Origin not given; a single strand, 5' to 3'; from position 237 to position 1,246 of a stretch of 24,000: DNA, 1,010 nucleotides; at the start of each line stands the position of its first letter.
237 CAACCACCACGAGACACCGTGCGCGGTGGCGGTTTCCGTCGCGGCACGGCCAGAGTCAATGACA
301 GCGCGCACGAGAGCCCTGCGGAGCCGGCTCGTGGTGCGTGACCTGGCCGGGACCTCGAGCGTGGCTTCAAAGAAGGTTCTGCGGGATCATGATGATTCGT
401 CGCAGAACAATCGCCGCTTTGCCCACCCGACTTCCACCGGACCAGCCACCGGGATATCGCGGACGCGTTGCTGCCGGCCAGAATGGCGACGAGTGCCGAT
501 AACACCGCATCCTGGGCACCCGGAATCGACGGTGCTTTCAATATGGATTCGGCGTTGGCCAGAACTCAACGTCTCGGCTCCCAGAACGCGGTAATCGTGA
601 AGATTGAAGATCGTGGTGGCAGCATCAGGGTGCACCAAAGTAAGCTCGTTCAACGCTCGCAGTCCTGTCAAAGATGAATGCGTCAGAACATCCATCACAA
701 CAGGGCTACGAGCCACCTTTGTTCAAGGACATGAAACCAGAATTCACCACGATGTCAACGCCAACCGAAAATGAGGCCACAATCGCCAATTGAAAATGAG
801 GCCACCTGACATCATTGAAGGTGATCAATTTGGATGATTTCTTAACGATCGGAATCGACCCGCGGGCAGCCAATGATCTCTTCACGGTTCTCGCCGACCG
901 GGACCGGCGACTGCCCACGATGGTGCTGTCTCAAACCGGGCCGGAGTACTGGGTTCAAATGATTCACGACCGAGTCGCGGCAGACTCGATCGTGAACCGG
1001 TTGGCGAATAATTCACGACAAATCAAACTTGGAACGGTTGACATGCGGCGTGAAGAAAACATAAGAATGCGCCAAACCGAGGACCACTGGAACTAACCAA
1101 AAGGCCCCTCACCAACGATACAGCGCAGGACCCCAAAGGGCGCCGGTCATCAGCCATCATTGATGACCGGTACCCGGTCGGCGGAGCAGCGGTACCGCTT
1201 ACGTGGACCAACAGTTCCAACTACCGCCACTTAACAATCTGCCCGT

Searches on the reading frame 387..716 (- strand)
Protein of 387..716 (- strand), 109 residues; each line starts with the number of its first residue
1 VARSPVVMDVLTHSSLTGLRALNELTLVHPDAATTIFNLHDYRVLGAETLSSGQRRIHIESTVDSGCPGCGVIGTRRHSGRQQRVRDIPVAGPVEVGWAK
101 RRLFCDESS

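Call 7: search_protein_families(library=padloc, proteins=[window:387-716:-], max_evalue=1)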
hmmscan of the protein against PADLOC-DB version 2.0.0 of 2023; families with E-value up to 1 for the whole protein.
window:387-716:- (109 aa): 0 families

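Call 8: search_protein_families(library=pfam, proteins=[window:387-716:-], max_evalue=0.1)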
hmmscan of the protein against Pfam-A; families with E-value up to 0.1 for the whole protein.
window:387-716:- (109 aa): 1 family
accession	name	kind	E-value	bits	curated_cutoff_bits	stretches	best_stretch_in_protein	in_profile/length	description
PF14690.11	Zn_ribbon_ISL3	-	2e-09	38.2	25.5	1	67-107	5-46/47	zinc-finger of transposase IS204/IS1001/IS1096/IS1165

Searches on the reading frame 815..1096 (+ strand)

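Call 7: search_protein_families(library=padloc, proteins=[window:815-1096:+], max_evalue=1)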
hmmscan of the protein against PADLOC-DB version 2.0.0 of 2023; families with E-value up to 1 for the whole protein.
window:815-1096:+ (93 aa): 0 families

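Call 8: search_protein_families(library=pfam, proteins=[window:815-1096:+], max_evalue=0.1)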
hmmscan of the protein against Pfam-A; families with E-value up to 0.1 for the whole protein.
window:815-1096:+ (93 aa): 1 family
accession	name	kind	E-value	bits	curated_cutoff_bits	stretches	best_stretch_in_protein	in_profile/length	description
PF01695.23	IstB_IS21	-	4.1e-08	33.4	24.1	1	1-81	154-234/238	IstB-like ATP binding protein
